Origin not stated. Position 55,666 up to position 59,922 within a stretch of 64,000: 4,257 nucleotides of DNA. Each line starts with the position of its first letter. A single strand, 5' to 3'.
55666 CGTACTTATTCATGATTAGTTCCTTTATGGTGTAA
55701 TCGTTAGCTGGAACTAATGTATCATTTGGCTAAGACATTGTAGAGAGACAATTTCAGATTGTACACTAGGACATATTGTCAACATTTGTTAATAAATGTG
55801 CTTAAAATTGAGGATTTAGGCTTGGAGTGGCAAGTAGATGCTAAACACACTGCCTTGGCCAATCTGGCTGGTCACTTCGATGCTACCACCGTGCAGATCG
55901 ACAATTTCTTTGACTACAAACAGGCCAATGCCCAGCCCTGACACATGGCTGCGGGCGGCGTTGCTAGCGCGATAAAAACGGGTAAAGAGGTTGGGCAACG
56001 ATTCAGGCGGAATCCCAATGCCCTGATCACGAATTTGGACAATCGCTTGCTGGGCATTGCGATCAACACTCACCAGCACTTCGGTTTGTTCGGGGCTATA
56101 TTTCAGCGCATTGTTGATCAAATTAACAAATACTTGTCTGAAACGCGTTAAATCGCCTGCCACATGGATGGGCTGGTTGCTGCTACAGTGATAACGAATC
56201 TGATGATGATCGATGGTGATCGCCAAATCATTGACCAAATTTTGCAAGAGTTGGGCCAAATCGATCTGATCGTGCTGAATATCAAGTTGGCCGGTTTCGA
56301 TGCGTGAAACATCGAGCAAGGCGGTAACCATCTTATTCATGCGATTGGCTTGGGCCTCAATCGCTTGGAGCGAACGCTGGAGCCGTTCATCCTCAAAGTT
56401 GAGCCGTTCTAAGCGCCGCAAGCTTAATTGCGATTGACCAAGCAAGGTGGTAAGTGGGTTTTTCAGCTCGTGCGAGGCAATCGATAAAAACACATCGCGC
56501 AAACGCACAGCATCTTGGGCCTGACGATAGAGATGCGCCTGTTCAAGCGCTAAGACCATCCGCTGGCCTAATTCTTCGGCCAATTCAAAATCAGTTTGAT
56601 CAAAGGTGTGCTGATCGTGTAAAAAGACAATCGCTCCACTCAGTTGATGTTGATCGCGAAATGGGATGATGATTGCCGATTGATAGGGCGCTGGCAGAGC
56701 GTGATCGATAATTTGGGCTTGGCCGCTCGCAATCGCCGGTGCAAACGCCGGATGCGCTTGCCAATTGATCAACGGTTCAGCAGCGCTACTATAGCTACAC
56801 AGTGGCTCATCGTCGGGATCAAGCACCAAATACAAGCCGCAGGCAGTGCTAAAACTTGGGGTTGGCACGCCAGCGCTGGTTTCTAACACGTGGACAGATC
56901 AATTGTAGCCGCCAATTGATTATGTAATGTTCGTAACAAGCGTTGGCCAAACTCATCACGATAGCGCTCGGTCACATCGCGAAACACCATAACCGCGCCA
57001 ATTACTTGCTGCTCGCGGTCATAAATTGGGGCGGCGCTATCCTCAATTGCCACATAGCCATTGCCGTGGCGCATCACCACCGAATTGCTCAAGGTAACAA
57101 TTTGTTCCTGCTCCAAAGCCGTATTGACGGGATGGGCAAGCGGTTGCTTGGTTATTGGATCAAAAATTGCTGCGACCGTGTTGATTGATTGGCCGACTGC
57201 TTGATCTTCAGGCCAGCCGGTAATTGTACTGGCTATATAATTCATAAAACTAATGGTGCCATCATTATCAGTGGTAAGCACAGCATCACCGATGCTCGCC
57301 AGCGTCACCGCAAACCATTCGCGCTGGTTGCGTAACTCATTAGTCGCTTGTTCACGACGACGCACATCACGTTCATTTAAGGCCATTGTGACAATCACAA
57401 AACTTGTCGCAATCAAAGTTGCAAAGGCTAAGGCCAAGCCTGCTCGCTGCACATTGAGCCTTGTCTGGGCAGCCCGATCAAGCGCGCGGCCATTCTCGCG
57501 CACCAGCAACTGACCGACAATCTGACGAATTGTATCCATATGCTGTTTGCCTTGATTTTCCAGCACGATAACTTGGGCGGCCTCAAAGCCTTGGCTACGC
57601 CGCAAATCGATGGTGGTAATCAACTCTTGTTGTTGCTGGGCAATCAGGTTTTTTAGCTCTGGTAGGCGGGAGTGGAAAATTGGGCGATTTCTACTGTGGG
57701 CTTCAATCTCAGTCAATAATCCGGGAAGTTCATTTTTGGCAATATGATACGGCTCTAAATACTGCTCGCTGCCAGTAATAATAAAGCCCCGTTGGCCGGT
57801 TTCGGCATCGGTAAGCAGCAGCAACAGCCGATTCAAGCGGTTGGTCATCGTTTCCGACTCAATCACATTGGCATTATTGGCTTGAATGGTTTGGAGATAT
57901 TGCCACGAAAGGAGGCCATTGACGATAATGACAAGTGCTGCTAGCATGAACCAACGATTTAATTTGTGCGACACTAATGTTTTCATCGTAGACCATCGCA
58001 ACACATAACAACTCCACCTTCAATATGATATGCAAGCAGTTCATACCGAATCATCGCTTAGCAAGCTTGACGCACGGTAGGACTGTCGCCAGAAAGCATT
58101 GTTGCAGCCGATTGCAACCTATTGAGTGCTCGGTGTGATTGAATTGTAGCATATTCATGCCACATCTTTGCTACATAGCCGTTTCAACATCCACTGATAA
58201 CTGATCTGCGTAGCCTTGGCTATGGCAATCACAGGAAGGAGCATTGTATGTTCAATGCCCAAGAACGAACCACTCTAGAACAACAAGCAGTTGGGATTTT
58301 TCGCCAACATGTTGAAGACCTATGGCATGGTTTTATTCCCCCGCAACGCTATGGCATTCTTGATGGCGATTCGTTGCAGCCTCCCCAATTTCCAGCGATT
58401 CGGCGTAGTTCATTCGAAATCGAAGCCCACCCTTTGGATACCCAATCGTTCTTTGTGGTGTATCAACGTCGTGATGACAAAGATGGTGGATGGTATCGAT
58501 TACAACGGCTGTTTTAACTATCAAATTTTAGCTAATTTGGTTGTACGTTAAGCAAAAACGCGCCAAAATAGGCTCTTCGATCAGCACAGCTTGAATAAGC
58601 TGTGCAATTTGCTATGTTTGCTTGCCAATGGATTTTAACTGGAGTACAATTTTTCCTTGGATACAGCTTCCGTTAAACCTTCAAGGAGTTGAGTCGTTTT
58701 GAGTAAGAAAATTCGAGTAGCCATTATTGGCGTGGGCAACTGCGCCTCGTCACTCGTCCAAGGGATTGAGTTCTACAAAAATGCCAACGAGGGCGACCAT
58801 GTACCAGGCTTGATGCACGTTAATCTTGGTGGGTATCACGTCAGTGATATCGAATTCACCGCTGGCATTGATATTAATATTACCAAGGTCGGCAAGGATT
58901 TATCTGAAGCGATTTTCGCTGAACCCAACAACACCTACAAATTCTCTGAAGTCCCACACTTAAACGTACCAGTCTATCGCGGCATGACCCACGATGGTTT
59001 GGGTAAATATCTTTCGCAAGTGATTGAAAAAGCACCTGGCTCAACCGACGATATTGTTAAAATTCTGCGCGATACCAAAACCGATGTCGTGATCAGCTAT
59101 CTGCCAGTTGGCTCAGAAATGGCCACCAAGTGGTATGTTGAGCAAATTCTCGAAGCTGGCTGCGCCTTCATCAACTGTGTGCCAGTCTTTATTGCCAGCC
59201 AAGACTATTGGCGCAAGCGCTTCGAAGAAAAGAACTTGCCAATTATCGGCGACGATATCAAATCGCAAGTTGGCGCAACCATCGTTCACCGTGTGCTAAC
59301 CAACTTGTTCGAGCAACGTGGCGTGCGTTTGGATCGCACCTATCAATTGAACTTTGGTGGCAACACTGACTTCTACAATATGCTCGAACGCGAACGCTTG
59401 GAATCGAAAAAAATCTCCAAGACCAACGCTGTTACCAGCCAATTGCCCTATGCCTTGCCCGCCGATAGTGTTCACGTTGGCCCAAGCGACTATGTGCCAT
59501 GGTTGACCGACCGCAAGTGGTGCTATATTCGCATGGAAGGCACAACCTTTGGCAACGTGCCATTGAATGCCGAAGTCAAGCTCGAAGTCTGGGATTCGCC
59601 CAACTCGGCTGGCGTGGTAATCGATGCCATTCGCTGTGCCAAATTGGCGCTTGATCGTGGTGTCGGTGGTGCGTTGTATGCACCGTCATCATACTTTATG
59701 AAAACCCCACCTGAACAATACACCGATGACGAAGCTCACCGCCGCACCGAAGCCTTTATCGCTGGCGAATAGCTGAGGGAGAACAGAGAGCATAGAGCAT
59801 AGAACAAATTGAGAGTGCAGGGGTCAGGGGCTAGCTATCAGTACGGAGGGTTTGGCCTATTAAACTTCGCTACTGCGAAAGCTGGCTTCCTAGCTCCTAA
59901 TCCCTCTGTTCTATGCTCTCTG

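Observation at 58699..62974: ino1 – HtrB/PatA-like acyltransferase – GT2 polyprenol-phosphate sugar synthase – HAD-IIA phosphatase: putative inositol glycolipid module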

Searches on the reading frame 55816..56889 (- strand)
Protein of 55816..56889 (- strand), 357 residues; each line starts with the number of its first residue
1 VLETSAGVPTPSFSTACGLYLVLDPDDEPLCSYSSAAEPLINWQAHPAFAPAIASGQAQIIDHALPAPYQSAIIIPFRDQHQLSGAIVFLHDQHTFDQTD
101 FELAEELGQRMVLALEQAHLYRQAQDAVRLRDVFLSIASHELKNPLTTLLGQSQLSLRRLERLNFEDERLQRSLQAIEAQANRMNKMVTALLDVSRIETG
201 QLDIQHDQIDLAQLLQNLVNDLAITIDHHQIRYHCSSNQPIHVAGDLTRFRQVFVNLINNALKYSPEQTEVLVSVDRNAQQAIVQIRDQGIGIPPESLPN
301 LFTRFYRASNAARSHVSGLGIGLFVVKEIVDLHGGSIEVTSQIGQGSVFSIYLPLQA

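Call 3: search_protein_families(library=pfam, proteins=[window:55816-56889:-], max_evalue=0.01)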
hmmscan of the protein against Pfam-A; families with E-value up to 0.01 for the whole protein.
window:55816-56889:- (357 aa): 6 families
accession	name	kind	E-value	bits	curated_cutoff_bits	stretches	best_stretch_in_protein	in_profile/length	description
PF02518.31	HATPase_c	-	4.8e-31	107.9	26.4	1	245-356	1-110/111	Histidine kinase-, DNA gyrase B-, and HSP90-like ATPase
PF00512.31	HisKA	-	8.2e-15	55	26.9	1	132-200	3-66/66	His Kinase A (phospho-acceptor) domain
PF13185.12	GAF_2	-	7.3e-06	26.7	28.6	1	16-116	21-136/136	GAF domain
PF13581.12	HATPase_c_2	-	0.0011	19.5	27.4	1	254-332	40-111/127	Histidine kinase-like ATPase domain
PF01590.32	GAF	-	0.0012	19.9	22.4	1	45-115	70-133/133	GAF domain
PF13589.12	HATPase_c_3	-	0.0016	18.9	25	1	250-324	3-78/137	Histidine kinase-, DNA gyrase B-, and HSP90-like ATPase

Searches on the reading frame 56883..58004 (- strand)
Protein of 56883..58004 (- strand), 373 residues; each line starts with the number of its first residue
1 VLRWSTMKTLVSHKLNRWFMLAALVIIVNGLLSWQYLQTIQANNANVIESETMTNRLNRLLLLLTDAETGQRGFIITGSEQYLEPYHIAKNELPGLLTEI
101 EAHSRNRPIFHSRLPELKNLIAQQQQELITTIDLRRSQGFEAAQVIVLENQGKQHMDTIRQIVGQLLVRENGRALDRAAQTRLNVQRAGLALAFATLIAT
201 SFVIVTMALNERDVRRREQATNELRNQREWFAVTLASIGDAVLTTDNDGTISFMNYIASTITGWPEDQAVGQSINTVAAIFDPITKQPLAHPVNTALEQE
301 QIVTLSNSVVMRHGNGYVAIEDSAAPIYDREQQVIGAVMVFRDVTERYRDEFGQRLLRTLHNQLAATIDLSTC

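Call 3: search_protein_families(library=pfam, proteins=[window:56883-58004:-], max_evalue=0.01)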
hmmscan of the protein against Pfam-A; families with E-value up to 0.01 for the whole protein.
window:56883-58004:- (373 aa): 5 families
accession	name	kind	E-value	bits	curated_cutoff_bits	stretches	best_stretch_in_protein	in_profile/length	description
PF05227.19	CHASE3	-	8.2e-33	113.7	28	1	44-179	2-137/138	CHASE3 domain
PF08448.16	PAS_4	-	6e-13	49.4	23.1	1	236-349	2-110/110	PAS fold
PF00989.32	PAS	-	2.6e-11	44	22.6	1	234-344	6-113/113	PAS fold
PF13426.13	PAS_9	-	1.1e-07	32.5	27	1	240-346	2-103/103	PAS domain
PF12729.13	4HB_MCP_1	-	0.0041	17.1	27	0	11-53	4-46/181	Four helix bundle sensory module for signal transduction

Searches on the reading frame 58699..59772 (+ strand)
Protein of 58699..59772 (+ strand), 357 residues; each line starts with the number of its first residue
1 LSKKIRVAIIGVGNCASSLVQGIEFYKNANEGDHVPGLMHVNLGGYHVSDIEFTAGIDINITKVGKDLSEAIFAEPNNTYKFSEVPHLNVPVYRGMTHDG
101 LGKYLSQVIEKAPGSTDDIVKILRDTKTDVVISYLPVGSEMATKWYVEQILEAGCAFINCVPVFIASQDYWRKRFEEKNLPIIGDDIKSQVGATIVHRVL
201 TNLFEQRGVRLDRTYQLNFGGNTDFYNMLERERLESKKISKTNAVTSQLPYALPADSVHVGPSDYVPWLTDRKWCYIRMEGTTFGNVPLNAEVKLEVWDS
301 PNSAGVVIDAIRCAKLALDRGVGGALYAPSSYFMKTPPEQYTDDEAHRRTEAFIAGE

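Call 3: search_protein_families(library=pfam, proteins=[window:58699-59772:+], max_evalue=0.01)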
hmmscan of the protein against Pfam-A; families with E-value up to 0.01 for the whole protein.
window:58699-59772:+ (357 aa): 1 family
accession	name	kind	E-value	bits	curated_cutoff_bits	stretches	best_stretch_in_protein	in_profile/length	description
PF01658.22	Inos-1-P_synth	-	4.3e-37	127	27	1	192-300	1-107/107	Myo-inositol-1-phosphate synthase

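Call 4: search_protein_families(library=ncbifam, proteins=[window:58699-59772:+], max_evalue=0.01)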
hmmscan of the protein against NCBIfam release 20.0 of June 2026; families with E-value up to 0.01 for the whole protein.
window:58699-59772:+ (357 aa): 1 family
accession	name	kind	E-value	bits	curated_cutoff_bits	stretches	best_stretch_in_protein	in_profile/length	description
TIGR03450.1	mycothiol_INO1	equivalog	6.6e-161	535.4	638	1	5-354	1-355/355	inositol-3-phosphate synthase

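Call 79: search_solved_structures(query=window:58699-59772:+, max_evalue=1e-10)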
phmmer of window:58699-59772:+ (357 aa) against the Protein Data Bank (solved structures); distinct sequences matched with E-value up to 1e-10: 3.
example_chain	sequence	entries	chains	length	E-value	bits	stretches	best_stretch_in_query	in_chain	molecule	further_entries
1gr0_A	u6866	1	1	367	1.5e-144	484.8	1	2-356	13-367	INOSITOL-3-PHOSPHATE SYNTHASE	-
6k96_A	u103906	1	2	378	1.3e-58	202.1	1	1-339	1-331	Five-membered-cyclitol-phosphate synthase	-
3cin_A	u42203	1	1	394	1.2e-27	100.3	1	152-338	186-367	Myo-inositol-1-phosphate synthase-related protein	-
